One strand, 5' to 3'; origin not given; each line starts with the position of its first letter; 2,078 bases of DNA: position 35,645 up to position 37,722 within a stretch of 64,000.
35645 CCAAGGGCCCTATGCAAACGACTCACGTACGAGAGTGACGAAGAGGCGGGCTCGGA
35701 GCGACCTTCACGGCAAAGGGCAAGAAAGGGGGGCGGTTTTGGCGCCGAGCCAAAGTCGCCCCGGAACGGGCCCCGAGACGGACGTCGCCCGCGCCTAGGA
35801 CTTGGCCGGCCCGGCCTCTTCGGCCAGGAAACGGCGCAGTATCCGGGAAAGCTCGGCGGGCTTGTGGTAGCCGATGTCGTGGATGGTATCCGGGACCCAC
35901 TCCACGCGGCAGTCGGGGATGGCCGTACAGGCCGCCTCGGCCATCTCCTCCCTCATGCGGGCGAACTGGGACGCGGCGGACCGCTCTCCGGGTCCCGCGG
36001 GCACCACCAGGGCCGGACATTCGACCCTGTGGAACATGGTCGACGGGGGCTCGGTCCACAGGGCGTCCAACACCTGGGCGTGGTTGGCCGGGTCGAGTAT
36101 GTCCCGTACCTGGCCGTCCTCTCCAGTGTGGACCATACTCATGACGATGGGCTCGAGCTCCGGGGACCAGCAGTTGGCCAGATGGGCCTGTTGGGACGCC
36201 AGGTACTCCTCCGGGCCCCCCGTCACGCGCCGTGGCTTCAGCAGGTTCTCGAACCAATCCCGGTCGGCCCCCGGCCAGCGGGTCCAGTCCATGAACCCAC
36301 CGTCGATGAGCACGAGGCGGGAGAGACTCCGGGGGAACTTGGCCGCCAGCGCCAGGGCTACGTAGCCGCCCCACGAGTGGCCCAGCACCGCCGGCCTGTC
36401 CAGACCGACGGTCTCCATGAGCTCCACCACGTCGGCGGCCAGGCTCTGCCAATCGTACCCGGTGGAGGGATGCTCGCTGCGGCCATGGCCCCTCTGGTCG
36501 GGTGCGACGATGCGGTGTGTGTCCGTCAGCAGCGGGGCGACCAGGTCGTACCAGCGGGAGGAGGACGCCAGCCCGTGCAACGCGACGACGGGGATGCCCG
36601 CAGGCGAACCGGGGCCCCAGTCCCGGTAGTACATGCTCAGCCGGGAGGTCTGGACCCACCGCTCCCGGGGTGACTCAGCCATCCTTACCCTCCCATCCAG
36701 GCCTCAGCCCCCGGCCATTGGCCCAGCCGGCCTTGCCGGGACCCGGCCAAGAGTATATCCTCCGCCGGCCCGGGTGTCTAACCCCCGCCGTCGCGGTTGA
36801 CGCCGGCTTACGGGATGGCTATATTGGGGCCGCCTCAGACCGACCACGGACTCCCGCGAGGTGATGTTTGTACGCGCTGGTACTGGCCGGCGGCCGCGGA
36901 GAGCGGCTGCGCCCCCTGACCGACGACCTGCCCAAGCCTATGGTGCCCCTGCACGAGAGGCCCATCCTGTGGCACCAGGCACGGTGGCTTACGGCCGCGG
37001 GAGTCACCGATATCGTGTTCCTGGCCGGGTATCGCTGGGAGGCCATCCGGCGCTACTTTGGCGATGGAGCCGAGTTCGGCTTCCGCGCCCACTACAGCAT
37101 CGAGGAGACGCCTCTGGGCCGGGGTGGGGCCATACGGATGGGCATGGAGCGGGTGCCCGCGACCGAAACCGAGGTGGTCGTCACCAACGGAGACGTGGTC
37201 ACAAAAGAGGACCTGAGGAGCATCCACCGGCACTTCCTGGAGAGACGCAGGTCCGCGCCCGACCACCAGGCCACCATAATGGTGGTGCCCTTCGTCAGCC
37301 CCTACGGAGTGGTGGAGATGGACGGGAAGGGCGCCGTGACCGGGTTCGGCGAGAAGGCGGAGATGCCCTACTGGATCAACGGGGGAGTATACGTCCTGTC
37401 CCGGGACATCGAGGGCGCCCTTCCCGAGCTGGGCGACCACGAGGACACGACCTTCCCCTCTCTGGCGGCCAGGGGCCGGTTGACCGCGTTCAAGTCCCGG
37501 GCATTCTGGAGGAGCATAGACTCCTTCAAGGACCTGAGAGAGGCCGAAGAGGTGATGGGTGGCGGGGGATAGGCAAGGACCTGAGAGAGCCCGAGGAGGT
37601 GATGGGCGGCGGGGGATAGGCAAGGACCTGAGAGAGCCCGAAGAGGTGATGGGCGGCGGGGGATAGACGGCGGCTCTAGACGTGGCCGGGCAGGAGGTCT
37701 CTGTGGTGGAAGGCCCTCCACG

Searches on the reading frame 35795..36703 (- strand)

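Call 31: search_protein_families(library=pfam, proteins=[window:35795-36703:-], max_evalue=0.001)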
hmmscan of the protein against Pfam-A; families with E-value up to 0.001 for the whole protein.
window:35795-36703:- (302 aa): 5 families
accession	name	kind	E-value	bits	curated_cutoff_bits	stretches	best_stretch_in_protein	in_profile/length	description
PF00561.26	Abhydrolase_1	-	4.4e-27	95.7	25.8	1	38-154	2-120/245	alpha/beta hydrolase fold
PF12697.13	Abhydrolase_6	-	1.1e-20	75.7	26.3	1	39-265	1-202/217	Alpha/beta hydrolase family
PF12146.15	Hydrolase_4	-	1.1e-14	54.8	27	1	39-137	7-111/239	Serine aminopeptidase, S33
PF00975.26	Thioesterase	-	1.9e-05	25.4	26.4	1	43-126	8-90/226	Thioesterase domain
PF00326.27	Peptidase_S9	-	0.00014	21.9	22.6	1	91-177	53-140/213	Prolyl oligopeptidase family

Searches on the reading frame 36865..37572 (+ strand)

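Call 31: search_protein_families(library=pfam, proteins=[window:36865-37572:+], max_evalue=0.001)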
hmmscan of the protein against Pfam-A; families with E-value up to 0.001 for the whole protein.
window:36865-37572:+ (235 aa): 2 families
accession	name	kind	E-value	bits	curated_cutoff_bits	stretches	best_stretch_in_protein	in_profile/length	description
PF00483.29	NTP_transferase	-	2.6e-31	109.5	21.2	1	4-228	2-239/245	Nucleotidyl transferase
PF12804.13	NTP_transf_3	-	7.7e-12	46.1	27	1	4-129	1-116/160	MobA-like NTP transferase domain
